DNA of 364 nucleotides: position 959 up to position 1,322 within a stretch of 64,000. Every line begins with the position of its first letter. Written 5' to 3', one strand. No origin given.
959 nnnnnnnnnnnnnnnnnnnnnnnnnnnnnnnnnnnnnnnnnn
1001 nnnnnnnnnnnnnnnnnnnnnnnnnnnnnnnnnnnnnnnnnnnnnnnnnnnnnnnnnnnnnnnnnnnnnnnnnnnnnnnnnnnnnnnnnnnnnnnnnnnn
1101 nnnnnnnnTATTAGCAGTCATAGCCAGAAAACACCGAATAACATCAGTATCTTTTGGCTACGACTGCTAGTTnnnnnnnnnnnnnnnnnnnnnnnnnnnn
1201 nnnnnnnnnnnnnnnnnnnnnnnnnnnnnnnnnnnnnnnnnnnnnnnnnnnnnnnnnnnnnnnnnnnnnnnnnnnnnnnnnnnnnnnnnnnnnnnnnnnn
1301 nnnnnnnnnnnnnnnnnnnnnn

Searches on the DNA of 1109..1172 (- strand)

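Call 55: build_rna_model(alignment_id=A4, structure=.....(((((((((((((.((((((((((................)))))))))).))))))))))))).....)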
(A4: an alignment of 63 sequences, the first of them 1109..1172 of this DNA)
Model R1 built from alignment A4 (63 sequences, 74 columns); structure: as given.
model positions 63; base pairs 23; branch points 0; effective number of sequences 4.93; information 0.889 bits per position. Calibrated on 0.2 Mb of random sequence (short: E-values are rough).
structure used (alignment columns):
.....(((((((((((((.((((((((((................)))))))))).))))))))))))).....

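Call 56: search_with_rna_model(model_id=R1, source=window, filters=off, max_evalue=10, show_alignments=4)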
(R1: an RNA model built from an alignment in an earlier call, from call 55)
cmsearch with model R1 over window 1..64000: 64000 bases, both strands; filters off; matches with E-value up to 10: 31.
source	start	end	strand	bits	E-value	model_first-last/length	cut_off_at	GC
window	1109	1172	-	73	9.5e-19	1-63/63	no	0.39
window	60238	60304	-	69.7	8.8e-18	1-63/63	no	0.36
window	1109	1172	+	43.9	3e-10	1-63/63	no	0.39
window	60238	60304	+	35.6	8.4e-08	1-63/63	no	0.36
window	19015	19077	-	18.7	0.0072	1-63/63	no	0.38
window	31180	31210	-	12.2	0.61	1-63/63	no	0.29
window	54274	54324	-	10.9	1.4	1-63/63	no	0.25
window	62693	62723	-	10.8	1.6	1-63/63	no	0.32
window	31180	31210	+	10.7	1.6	1-63/63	no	0.29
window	24369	24410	+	10.7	1.7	1-63/63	no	0.29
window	27365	27420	-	10.4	2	1-63/63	no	0.27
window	5024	5048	+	10.3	2.1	20-44/63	no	0.12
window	25138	25162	-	10.1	2.4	20-44/63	no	0.48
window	49230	49272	-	10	2.6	1-63/63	no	0.37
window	25635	25664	-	10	2.7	16-48/63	no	0.3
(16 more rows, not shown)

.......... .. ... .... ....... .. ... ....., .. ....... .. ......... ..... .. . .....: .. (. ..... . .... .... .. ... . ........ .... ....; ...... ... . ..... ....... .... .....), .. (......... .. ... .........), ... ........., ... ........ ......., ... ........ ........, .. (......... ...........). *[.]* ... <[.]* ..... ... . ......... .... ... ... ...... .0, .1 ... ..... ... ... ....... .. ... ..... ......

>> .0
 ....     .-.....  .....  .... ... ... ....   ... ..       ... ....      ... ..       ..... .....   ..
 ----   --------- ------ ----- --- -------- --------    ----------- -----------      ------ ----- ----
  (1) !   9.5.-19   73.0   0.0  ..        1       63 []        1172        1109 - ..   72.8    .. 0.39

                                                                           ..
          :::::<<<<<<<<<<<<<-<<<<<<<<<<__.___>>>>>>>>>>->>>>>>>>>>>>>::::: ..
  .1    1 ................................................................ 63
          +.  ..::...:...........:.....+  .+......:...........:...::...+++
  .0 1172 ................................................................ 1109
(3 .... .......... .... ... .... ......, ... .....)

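Call 76: search_with_rna_model(model_id=R1, sources=[L011, L012, L013, L014, L015, L016, L017, L018, L019, L020, L021, L022, L023, L024, L025, L026, L027, L028, L029, L030, L031, L032, L033, L034, L035, L036, L037, L038, L039, L040, L041, L042, L043, L044, L045, L046, L047, L048, L049, L050, L051, L052, L053, L054, L055, L056, L057, L058, L059, L060, L061, L062, L063, L064, L065, L066, L067, L068, L069, L070, L071, L072, L073, L074, L079, L080], max_evalue=0.1)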
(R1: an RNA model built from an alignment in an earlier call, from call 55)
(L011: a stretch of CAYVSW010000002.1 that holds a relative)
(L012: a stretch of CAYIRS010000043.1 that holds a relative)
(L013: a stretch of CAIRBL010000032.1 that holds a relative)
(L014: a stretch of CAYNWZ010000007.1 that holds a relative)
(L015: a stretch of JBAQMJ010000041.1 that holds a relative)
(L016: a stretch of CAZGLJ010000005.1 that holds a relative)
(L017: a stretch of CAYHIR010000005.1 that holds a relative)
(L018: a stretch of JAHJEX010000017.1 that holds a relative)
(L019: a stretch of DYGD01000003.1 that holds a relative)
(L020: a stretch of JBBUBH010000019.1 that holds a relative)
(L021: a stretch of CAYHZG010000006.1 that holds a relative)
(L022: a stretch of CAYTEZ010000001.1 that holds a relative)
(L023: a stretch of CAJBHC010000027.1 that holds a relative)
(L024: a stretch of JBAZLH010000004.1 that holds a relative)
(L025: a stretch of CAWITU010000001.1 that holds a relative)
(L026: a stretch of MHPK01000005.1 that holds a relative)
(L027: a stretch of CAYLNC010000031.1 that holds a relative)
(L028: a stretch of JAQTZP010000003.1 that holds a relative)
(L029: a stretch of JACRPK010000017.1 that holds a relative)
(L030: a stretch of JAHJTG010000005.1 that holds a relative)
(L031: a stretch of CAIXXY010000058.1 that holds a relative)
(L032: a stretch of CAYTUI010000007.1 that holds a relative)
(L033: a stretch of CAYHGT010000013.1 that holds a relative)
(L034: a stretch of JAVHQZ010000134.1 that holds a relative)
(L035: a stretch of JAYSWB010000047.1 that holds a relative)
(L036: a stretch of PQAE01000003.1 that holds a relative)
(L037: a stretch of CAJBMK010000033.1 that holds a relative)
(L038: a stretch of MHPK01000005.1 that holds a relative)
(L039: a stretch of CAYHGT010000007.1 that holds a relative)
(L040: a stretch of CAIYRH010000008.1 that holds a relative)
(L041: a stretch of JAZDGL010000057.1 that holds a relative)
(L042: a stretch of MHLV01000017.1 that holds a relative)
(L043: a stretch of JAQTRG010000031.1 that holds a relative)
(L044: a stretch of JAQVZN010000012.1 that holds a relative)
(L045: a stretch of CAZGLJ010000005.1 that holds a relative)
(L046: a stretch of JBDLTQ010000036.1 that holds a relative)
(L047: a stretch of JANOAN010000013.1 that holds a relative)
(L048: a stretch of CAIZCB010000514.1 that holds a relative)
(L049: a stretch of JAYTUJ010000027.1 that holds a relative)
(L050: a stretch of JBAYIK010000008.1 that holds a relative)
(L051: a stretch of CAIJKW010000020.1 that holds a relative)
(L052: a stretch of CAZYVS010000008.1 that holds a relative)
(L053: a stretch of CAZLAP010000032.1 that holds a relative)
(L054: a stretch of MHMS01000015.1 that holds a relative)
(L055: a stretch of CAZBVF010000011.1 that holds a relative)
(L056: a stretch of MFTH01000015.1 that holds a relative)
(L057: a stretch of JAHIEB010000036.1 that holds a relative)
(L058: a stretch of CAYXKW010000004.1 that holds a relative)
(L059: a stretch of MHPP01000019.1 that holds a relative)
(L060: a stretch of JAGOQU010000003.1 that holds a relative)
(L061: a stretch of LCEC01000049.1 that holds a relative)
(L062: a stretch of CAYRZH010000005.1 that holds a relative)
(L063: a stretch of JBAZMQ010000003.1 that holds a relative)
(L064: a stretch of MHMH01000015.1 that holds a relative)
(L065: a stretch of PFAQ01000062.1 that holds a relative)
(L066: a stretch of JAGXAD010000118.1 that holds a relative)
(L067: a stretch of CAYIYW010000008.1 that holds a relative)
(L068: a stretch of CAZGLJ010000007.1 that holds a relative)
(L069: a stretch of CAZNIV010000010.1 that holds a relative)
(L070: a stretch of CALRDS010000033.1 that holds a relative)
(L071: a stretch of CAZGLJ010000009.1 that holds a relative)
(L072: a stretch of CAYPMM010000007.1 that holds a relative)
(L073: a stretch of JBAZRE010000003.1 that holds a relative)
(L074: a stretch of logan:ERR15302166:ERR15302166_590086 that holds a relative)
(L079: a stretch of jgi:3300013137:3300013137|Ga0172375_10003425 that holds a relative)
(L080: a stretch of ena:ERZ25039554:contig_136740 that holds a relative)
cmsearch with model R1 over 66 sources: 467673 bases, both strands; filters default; matches with E-value up to 0.1: 135.
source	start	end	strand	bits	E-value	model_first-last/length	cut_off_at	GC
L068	7930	7992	-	77.2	4e-19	1-63/63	no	0.37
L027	839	900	+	77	4.5e-19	1-63/63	no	0.4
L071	1253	1315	+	75.8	1e-18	1-63/63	no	0.33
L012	4642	4702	+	75.7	1.1e-18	1-63/63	no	0.41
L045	7414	7475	+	75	1.8e-18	1-63/63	no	0.34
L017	7227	7288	-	74.7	2.2e-18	1-63/63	no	0.44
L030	6872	6938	-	74.7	2.2e-18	1-63/63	no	0.31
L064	175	237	+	74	3.5e-18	1-63/63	no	0.38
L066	1370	1430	-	73.9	3.6e-18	1-63/63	no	0.38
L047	3882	3943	-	73.8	4.1e-18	1-63/63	no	0.4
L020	3370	3432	+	73.7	4.2e-18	1-63/63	no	0.41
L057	69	131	-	73.7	4.3e-18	1-63/63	no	0.37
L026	1750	1811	-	73.6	4.5e-18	1-63/63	no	0.42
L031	458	519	-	73.4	5.2e-18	1-63/63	no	0.4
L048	1141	1205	-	73.2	6.1e-18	1-63/63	no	0.32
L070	532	592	-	73.1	6.6e-18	1-63/63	no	0.39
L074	670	733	+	73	6.9e-18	1-63/63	no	0.39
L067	5663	5724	-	72.9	7.3e-18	1-63/63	no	0.4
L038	6379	6440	-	72.8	7.7e-18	1-63/63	no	0.4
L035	2200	2261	+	72.8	8e-18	1-63/63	no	0.4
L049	284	345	+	72.6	8.8e-18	1-63/63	no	0.45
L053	7529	7592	+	72.4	1e-17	1-63/63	no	0.42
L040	4406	4467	+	72.4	1e-17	1-63/63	no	0.39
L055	7635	7699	+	72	1.4e-17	1-63/63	no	0.43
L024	1831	1891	-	71.8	1.5e-17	1-63/63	no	0.3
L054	5858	5922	-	71.7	1.7e-17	1-63/63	no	0.42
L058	187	248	+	70.8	3.1e-17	1-63/63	no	0.39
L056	40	101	+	70.5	3.6e-17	1-63/63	no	0.39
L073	4805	4866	+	70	5.3e-17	1-63/63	no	0.5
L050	736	797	-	69.7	6.1e-17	1-63/63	no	0.44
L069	3262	3323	+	69.7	6.2e-17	1-63/63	no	0.42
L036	1640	1700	-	69.4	7.7e-17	1-63/63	no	0.38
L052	3554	3615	+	69.3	8.4e-17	1-63/63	no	0.39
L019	998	1059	-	69.1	9.7e-17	1-63/63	no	0.39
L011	3032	3093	+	68.9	1.1e-16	1-63/63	no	0.32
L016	60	124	+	68.8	1.1e-16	1-63/63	no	0.31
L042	3698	3764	+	68.4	1.6e-16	1-63/63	no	0.37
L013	1543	1605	-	68.1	1.9e-16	1-63/63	no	0.33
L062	6194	6267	+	67.8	2.2e-16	1-63/63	no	0.39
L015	6495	6555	-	67.7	2.4e-16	1-63/63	no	0.34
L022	6204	6267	-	67.6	2.6e-16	1-63/63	no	0.27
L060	2540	2610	+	67.5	2.7e-16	1-63/63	no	0.28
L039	7258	7321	-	67.4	3e-16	1-63/63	no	0.42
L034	311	373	+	66.7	4.7e-16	1-63/63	no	0.49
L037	766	827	+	66.6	5e-16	1-63/63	no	0.45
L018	5733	5794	-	66.6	5.2e-16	1-63/63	no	0.42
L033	3383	3446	+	66.3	6e-16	1-63/63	no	0.44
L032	3202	3262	-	66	7.6e-16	1-63/63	no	0.44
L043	1136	1197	+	66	7.8e-16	1-63/63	no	0.42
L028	6429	6499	-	65.8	9e-16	1-63/63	no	0.32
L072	4097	4157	+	65.5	1.1e-15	1-63/63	no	0.48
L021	7428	7488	-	64.9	1.6e-15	1-63/63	no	0.39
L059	449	513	-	64.8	1.7e-15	1-63/63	no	0.43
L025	7020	7081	-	64.6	2e-15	1-63/63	no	0.44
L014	2908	2972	+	62.9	6.2e-15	1-63/63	no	0.43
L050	1646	1707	-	62.7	7e-15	1-63/63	no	0.47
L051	3246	3309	+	62.1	1e-14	1-63/63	no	0.42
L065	2174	2236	+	61.9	1.2e-14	1-63/63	no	0.38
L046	4319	4391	-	61.7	1.4e-14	1-63/63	no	0.41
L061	3538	3598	+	61.1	2.1e-14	1-63/63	no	0.41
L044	3865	3923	-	60.2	3.7e-14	1-63/63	no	0.29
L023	7944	8000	-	57.7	2.1e-13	6-63/63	5'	0.42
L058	187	248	-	55.4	1e-12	1-63/63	no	0.39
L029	153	225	+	55.3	1e-12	1-63/63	no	0.34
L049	284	345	-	54.7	1.5e-12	1-63/63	no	0.45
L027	839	900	-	53.3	4.1e-12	1-63/63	no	0.4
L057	69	131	+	52.7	5.9e-12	1-63/63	no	0.37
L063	6564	6628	+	52.4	7.6e-12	1-63/63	no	0.43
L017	7227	7288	+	51.8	1.1e-11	1-63/63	no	0.44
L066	1370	1430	+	51.4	1.4e-11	1-63/63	no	0.38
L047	3882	3943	+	50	3.7e-11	1-63/63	no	0.4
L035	2200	2261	-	49.8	4.4e-11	1-63/63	no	0.4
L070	532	592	+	49.6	4.7e-11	1-63/63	no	0.39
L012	4642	4702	-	49.6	4.7e-11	1-63/63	no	0.41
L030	6872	6938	+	49.3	6.1e-11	1-63/63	no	0.31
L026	1750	1811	+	49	7.3e-11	1-63/63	no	0.42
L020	3370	3432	-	48.8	8.1e-11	1-63/63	no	0.41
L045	7414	7475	-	47.6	1.8e-10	1-63/63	no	0.34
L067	5663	5724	+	47.6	1.9e-10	1-63/63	no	0.4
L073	4805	4866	-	47.4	2.2e-10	1-63/63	no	0.5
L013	1543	1605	+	47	2.8e-10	1-63/63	no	0.33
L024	1831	1891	+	46.8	3.2e-10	1-63/63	no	0.3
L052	3554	3615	-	46.5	3.8e-10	1-63/63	no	0.39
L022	6204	6267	+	46.4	4.1e-10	1-63/63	no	0.27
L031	458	519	+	46.4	4.2e-10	1-63/63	no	0.4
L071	1253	1315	-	46.1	5.1e-10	1-63/63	no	0.33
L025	7020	7081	+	46.1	5.3e-10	1-63/63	no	0.44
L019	998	1059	+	46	5.7e-10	1-63/63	no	0.39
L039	7258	7321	+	45.6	7e-10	1-63/63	no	0.42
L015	6495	6555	+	45.4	8.1e-10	1-63/63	no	0.34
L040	4406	4467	-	45.3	8.6e-10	1-63/63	no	0.39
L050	736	797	+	45.2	9.1e-10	1-63/63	no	0.44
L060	2540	2610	-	45.2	9.7e-10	1-63/63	no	0.28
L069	3262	3323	-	45.1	9.8e-10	1-63/63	no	0.42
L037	766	827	-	44.3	1.7e-09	1-63/63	no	0.45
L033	3383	3446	-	44.1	1.9e-09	1-63/63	no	0.44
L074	670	733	-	44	2.2e-09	1-63/63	no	0.39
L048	1141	1205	+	43.8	2.5e-09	1-63/63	no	0.32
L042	3698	3764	-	43.7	2.6e-09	1-63/63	no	0.37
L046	4319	4391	+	43.7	2.7e-09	1-63/63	no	0.41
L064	175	237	-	43.6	2.7e-09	1-63/63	no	0.38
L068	7930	7992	+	43.5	3e-09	1-63/63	no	0.37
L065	2174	2236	-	43.2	3.7e-09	1-63/63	no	0.38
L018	5733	5794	+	43.2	3.7e-09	1-63/63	no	0.42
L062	6194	6267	-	42.7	5.1e-09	1-63/63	no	0.39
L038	6379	6440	+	42.6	5.4e-09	1-63/63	no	0.4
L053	7529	7592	-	42.4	6.2e-09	1-63/63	no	0.42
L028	6429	6499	+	42.4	6.3e-09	1-63/63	no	0.32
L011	3032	3093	-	41.4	1.2e-08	1-63/63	no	0.32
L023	7944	8000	+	40.8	1.8e-08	1-58/63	3'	0.42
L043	1136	1197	-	40.7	1.9e-08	1-63/63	no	0.42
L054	5858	5922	+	40.7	2e-08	1-63/63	no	0.42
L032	3202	3262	+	40.5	2.2e-08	1-63/63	no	0.44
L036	1640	1700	+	40.4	2.5e-08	1-63/63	no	0.38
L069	1262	1322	+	40.1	3e-08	1-63/63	no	0.36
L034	311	373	-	40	3.2e-08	1-63/63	no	0.49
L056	40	101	-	40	3.2e-08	1-63/63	no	0.39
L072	4097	4157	-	39.4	4.6e-08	1-63/63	no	0.48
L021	7428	7488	+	39.3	5.1e-08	1-63/63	no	0.39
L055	7635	7699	-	39.1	5.9e-08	1-63/63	no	0.43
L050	1646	1707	+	38.5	8.8e-08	1-63/63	no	0.47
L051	3246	3309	-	37.5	1.6e-07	1-63/63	no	0.42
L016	60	124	-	35.7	5.9e-07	1-63/63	no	0.31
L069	1262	1322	-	34.1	1.7e-06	1-63/63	no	0.36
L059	449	513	+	33.7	2.2e-06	1-63/63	no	0.43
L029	153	225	-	33.5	2.5e-06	1-63/63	no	0.34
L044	3865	3923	+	32.8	4.1e-06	1-63/63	no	0.29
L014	2908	2972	-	32.6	4.6e-06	1-63/63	no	0.43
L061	3538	3598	-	30.7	1.6e-05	1-63/63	no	0.41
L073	7911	7964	-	27.3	0.00016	1-63/63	no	0.54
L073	7911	7964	+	23.2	0.0027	1-63/63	no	0.54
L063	6572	6620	-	20.5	0.016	9-55/63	no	0.41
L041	2445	2500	+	20.3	0.019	13-51/63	no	0.48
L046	1556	1603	+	19.9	0.024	1-63/63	no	0.21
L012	4816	4839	+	18.1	0.082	20-45/63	no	0.33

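Call 91: search_with_rna_model(model_id=R1, sources=[L081, L082, L083, L084, L085, L086, L087, L088, L089, L090, L091, L092, L093, L094, L095, L096, L097, L098, L099, L100, L101, L102, L103, L104, L105, L106, L107, L108, L109, L110, L111, L112, L113, L114, L115, L116, L117, L118, L119, L120, L121, L122, L123, L124, L125, L126, L127, L128, L129, L130, L131, L132, L133, L134, L135, L136, L137, L138, L139, L140, L141, L142, L143, L144, L145, L146, L147, L148, L149, L150, L151, L152, L153, L154, L155, L156, L157, L158, L159, L160], max_evalue=0.01)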
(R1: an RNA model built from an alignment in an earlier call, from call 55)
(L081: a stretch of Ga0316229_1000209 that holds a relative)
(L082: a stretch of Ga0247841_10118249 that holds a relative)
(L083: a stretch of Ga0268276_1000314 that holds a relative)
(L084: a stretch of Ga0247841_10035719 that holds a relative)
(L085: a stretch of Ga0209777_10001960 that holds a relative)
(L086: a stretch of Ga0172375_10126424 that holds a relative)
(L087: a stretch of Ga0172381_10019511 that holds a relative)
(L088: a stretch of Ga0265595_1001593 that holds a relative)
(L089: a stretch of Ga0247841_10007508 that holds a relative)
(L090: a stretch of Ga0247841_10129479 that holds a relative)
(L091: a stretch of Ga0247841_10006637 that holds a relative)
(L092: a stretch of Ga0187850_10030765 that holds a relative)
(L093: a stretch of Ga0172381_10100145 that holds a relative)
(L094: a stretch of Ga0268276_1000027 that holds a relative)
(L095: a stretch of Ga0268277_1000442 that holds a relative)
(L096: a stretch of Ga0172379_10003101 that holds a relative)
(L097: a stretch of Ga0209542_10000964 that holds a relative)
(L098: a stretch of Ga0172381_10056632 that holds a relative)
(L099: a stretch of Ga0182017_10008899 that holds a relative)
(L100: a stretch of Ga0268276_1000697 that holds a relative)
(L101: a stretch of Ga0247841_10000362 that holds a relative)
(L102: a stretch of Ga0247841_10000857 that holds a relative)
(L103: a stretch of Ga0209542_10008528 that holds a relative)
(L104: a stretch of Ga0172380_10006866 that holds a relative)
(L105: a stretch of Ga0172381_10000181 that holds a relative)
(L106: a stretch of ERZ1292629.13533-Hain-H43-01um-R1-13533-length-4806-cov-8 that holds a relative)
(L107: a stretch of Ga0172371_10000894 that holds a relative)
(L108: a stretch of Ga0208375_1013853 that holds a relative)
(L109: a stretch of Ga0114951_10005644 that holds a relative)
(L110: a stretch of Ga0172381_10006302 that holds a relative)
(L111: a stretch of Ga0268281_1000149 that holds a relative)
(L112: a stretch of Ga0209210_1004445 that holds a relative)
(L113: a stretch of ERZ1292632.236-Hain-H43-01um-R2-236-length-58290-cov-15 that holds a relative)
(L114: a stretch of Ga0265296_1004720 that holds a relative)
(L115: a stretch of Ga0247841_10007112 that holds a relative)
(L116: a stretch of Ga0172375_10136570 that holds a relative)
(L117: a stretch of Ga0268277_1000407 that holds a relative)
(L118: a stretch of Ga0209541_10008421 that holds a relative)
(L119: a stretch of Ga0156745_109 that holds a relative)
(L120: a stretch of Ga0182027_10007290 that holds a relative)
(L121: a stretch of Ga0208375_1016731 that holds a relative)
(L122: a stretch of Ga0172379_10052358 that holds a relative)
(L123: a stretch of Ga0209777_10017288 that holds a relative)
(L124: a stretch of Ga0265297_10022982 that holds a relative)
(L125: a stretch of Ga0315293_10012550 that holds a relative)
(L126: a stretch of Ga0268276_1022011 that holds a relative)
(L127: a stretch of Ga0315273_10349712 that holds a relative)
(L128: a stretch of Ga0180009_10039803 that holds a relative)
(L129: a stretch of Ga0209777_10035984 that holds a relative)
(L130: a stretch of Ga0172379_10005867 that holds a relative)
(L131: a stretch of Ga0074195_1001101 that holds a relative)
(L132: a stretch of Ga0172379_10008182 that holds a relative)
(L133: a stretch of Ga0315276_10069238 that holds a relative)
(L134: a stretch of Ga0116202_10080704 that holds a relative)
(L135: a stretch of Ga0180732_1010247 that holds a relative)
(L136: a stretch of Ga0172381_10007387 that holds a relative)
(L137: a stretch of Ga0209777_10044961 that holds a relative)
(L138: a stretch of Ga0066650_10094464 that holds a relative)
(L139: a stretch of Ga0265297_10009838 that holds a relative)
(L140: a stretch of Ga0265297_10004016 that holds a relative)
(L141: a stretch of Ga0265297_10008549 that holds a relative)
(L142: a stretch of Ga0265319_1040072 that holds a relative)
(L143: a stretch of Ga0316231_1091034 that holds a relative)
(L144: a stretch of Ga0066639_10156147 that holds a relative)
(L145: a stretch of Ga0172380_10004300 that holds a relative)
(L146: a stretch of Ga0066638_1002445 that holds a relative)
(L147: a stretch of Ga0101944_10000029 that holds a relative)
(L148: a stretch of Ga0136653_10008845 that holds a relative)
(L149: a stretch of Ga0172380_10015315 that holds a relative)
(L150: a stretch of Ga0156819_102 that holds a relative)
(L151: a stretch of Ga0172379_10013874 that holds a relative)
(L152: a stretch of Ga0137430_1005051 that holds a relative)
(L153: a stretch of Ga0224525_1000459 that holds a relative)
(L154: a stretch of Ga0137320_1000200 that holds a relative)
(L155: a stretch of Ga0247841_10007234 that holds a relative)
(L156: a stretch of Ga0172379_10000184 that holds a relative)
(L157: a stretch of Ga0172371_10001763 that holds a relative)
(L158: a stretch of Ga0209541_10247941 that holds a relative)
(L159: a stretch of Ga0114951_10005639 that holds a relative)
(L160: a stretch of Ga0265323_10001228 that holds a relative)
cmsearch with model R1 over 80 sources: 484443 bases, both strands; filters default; matches with E-value up to 0.01: 11.
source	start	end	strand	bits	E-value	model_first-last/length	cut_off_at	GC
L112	5295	5357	+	77.2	4.1e-19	1-63/63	no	0.37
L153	266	328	+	73.7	4.2e-18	1-63/63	no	0.32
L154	3127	3191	+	67.5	2.9e-16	1-63/63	no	0.35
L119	5254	5318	+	64.8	1.8e-15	1-63/63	no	0.43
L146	1883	1944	+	63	5.9e-15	1-63/63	no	0.37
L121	1473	1534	+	60.6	3e-14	1-63/63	no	0.45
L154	3127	3191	-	52.4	7.5e-12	1-63/63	no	0.35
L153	266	328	-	51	2e-11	1-63/63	no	0.32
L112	5295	5357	-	43.5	3.1e-09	1-63/63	no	0.37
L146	1883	1944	-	38.2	1.1e-07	1-63/63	no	0.37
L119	5254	5318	-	33.7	2.3e-06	1-63/63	no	0.43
